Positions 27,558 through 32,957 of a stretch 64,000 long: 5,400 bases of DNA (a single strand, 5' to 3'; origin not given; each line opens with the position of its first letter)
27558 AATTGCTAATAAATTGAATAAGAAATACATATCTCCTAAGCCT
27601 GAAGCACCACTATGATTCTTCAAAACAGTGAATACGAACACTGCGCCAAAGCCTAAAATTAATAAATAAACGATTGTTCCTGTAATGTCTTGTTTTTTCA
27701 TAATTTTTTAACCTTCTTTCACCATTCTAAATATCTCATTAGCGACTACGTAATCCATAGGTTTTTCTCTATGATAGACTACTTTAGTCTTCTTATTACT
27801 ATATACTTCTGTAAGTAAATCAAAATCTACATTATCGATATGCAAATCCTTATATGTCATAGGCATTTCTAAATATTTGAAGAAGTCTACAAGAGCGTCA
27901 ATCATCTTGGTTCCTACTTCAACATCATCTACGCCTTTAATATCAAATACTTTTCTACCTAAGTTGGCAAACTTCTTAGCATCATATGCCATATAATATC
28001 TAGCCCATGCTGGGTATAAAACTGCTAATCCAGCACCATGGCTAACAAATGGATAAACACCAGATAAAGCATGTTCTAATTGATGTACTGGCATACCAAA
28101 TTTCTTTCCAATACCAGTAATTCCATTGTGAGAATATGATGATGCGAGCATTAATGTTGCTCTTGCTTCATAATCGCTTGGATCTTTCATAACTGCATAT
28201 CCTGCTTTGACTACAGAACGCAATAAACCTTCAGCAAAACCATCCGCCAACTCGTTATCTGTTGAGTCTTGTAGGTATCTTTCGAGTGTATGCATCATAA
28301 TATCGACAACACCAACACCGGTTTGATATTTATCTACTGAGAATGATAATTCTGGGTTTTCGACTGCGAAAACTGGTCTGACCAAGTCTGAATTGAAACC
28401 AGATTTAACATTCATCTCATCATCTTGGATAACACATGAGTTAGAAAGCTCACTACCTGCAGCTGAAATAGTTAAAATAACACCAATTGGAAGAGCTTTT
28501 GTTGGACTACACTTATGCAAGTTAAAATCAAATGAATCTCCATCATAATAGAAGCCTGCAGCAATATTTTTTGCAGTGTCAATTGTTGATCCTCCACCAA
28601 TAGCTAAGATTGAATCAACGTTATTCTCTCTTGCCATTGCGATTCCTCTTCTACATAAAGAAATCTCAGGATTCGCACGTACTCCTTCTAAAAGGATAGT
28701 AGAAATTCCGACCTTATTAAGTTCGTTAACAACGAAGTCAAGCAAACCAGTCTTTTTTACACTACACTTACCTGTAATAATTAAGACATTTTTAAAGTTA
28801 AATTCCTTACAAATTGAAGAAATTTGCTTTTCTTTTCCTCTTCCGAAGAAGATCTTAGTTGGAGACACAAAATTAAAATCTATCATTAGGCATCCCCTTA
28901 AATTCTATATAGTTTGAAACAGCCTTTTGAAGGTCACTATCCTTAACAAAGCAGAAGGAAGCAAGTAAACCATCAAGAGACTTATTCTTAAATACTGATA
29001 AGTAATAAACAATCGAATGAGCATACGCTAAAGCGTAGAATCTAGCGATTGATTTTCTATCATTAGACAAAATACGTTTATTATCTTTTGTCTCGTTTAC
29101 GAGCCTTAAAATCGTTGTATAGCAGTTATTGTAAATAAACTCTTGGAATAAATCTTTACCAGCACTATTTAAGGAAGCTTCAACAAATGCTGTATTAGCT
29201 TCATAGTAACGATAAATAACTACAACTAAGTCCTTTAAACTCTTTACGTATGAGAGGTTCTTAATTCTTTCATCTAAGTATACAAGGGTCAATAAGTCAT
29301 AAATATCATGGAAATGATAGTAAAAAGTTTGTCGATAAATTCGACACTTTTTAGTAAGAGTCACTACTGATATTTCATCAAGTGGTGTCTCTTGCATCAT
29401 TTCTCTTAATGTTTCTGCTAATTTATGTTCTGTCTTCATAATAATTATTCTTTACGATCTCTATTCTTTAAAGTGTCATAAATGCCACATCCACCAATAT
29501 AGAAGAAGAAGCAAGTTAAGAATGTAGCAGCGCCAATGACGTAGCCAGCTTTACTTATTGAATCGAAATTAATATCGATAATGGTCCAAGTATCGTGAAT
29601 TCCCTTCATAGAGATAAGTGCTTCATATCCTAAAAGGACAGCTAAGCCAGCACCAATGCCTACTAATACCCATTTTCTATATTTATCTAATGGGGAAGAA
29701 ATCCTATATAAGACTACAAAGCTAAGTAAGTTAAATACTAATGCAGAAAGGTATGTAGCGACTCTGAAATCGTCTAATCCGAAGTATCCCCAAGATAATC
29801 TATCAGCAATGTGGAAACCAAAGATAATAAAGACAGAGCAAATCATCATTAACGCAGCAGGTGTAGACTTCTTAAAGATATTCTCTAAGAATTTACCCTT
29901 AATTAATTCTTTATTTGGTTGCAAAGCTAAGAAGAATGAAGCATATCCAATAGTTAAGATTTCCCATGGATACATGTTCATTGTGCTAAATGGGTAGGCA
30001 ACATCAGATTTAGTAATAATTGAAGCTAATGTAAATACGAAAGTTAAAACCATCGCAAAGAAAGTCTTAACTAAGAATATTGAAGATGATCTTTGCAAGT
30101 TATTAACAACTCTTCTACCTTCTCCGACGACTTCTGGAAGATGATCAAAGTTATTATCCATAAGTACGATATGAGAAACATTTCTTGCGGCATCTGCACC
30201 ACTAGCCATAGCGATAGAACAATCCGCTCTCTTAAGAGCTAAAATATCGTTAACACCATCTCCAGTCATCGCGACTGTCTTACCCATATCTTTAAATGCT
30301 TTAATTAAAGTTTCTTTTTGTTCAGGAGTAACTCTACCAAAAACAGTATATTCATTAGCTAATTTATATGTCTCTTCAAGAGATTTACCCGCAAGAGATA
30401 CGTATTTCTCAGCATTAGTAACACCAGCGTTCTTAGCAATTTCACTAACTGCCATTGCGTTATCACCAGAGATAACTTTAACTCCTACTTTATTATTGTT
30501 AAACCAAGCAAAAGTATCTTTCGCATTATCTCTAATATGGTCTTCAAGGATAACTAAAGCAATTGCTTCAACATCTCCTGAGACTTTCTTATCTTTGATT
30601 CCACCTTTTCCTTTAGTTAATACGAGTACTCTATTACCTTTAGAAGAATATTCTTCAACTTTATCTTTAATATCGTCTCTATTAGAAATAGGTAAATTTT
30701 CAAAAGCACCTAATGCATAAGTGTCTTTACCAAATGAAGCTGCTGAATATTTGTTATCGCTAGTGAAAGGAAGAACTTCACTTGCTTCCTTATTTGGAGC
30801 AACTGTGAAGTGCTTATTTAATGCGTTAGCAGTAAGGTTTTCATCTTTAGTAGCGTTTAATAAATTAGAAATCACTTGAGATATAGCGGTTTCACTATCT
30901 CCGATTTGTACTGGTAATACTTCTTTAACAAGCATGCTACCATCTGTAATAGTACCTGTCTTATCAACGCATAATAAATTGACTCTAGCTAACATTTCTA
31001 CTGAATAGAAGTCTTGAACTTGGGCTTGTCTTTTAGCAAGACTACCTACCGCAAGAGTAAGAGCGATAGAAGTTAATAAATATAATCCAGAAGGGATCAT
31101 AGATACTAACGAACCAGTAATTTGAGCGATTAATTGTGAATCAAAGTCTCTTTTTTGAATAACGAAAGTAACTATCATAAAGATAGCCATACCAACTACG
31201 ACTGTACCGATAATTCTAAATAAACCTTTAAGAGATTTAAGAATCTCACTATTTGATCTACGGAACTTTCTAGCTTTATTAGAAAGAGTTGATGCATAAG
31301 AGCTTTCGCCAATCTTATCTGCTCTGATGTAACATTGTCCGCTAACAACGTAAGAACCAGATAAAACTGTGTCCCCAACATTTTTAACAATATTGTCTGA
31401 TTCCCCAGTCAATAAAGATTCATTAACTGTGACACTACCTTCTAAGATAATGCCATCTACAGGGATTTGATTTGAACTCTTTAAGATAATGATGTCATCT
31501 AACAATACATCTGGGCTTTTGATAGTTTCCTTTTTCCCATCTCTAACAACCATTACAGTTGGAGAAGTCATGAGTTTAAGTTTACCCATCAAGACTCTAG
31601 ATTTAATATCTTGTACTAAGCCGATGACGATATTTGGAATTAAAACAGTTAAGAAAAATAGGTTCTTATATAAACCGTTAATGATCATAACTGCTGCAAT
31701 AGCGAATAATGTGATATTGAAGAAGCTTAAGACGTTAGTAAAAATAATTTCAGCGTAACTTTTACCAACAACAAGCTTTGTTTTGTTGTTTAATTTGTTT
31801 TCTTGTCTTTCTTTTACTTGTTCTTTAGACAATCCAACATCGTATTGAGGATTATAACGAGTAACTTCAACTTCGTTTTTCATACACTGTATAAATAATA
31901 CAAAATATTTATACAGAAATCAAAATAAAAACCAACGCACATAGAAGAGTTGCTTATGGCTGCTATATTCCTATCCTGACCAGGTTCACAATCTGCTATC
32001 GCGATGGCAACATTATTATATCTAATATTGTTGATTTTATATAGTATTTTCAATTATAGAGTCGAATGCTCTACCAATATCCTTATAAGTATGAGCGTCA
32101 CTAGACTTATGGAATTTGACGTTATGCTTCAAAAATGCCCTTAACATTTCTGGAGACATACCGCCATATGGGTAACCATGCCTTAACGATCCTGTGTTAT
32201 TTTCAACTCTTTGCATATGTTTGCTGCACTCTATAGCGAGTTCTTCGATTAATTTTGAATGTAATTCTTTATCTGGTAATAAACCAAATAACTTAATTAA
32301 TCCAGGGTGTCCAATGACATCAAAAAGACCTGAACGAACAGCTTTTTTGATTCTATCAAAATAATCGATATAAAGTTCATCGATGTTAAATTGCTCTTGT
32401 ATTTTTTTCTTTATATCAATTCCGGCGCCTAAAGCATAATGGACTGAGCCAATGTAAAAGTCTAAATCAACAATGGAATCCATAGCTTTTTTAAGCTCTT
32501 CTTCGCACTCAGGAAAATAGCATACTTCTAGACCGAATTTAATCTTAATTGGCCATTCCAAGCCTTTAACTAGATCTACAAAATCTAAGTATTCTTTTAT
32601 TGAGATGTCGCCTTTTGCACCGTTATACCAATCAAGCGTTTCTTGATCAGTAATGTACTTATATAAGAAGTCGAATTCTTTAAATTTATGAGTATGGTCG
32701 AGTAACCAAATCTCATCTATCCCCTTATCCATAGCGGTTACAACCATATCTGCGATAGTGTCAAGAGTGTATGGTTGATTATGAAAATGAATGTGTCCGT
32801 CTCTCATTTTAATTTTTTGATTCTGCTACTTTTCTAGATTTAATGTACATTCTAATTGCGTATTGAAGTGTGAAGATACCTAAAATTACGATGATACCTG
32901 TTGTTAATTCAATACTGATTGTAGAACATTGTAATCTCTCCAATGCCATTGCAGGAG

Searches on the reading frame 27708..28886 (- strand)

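Call 8: search_protein_families(library=pfam, proteins=[window:27708-28886:-], max_evalue=0.001)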
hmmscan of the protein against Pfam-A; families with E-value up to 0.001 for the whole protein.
window:27708-28886:- (392 aa): 3 families
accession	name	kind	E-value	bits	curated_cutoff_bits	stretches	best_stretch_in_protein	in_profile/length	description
PF00465.25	Fe-ADH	-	1.1e-40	139.5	31.3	1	9-176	1-166/168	Iron-containing alcohol dehydrogenase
PF25137.1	ADH_Fe_C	-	3e-24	86.2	27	1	192-361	4-167/194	Fe-containing alcohol dehydrogenase family, C-terminal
PF13685.12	Fe-ADH_2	-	2.5e-08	34.5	28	1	15-110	3-95/149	Iron-containing alcohol dehydrogenase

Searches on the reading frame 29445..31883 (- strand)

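Call 8: search_protein_families(library=pfam, proteins=[window:29445-31883:-], max_evalue=0.001)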
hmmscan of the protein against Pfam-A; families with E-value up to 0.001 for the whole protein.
window:29445-31883:- (812 aa): 2 families
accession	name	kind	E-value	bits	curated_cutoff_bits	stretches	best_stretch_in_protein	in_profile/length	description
PF00122.25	E1-E2_ATPase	-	2.7e-39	135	28.1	1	105-285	2-181/181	E1-E2 ATPase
PF00702.32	Hydrolase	-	1.5e-17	65.1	26.4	1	302-554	2-191/191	haloacid dehalogenase-like hydrolase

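Call 66: search_protein_families(library=ncbifam, proteins=[window:29445-31883:-], max_evalue=0.001)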
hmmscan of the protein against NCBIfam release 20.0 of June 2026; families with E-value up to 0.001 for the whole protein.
window:29445-31883:- (812 aa): 20 families
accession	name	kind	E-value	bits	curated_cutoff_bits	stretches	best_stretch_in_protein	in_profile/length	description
TIGR01494.1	ATPase_P-type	subfamily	3.5e-69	233.5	62.3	2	78-488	3-365/478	HAD-IC family P-type ATPase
TIGR01525.1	ATPase-IB_hvy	subfamily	3.2e-68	230.9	346.25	2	90-490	37-427/560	heavy metal translocating P-type ATPase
TIGR01647.1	ATPase-IIIA_H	equivalog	4e-65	220.4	615.5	1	17-690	1-684/755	plasma-membrane proton-efflux P-type ATPase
TIGR01517.1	ATPase-IIB_Ca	equivalog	1.5e-53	182.2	507.05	2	401-621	496-714/882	calcium-translocating P-type ATPase, PMCA-type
TIGR01657.1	P-ATPase-V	hypoth_equivalog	4.1e-50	170.3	618.25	4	501-693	769-955/1055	ATP13A2 family polyamine export P-type ATPase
TIGR01512.1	ATPase-IB2_Cd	subfamily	2.5e-48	165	313.5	2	117-327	60-260/494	cadmium family heavy metal-translocating P-type ATPase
TIGR01523.1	ATPase-IID_K-Na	equivalog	4.2e-48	163.7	645.05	3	400-654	536-811/997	potassium/sodium efflux P-type ATPase, fungal-type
TIGR01511.1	ATPase-IB1_Cu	subfamily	1.1e-46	159.9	397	3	95-325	67-285/542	copper-translocating P-type ATPase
TIGR01116.1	ATPase-IIA1_Ca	equivalog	8.8e-46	156.4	703.4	2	402-597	427-606/799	calcium-translocating P-type ATPase, SERCA-type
TIGR01522.1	ATPase-IIA2_Ca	equivalog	1e-45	155.9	798.3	2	393-656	452-704/854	calcium-transporting P-type ATPase, PMR1-type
TIGR01106.1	ATPase-IIC_X-K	subfamily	1.7e-39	135.4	946.1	2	479-622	626-772/997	Na,H/K antiporter P-type ATPase subunit alpha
TIGR01524.1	ATPase-IIIB_Mg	equivalog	2e-38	131.9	610.75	2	397-598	459-666/867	magnesium-translocating P-type ATPase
NF007952.0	PRK10671.1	equivalog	6.7e-38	130.4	1316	1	99-597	318-779/838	copper-exporting P-type ATPase CopA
TIGR01497.1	kdpB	equivalog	5.1e-35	120.7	527.9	1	47-593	43-567/675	potassium-transporting ATPase subunit KdpB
NF011702.0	PRK15122.1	subfamily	2.4e-33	115.2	975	2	396-597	495-704/907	magnesium-translocating P-type ATPase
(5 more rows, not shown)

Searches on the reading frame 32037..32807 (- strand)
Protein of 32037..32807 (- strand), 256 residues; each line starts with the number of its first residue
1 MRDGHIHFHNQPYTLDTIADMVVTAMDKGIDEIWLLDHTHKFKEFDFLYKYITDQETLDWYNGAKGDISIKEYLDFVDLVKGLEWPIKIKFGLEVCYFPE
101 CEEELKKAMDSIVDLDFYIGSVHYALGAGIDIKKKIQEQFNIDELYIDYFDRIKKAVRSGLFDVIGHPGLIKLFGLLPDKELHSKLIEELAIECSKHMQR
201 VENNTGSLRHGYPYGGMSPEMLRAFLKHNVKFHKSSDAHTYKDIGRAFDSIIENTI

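Call 8: search_protein_families(library=pfam, proteins=[window:32037-32807:-], max_evalue=0.001)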
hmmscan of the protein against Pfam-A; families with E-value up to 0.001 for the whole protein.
window:32037-32807:- (256 aa): 1 family
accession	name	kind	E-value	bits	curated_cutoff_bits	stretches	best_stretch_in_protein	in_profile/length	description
PF02811.25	PHP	-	1.7e-12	48.5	26.4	1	5-191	3-149/164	PHP domain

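Call 66: search_protein_families(library=ncbifam, proteins=[window:32037-32807:-], max_evalue=0.001)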
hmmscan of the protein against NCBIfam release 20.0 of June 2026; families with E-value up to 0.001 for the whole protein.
window:32037-32807:- (256 aa): 7 families
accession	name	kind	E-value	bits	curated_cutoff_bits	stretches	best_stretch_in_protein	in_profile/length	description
NF005596.0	PRK07328.1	subfamily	1.4e-34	119.8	202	1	2-252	4-244/269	histidinol-phosphatase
NF005235.0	PRK06740.1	equivalog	7.1e-31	107.9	442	1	10-252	55-307/335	histidinol phosphate phosphatase domain-containing protein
TIGR01856.1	hisJ_fam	subfamily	8.5e-29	101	90.2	1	2-251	1-250/252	histidinol-phosphatase HisJ family protein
NF005996.1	PRK08123.1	equivalog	1.2e-17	64.1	133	1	2-251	1-261/262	histidinol-phosphatase HisJ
NF004086.0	PRK05588.1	equivalog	3.6e-08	33.7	321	1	88-251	66-232/255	histidinol phosphate phosphatase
NF006251.0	PRK08392.1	equivalog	3.8e-05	23.3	212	0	137-247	95-193/216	hypothetical protein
NF006702.0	PRK09248.1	domain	0.00012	21.7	264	0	155-247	120-203/246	PHP domain-containing protein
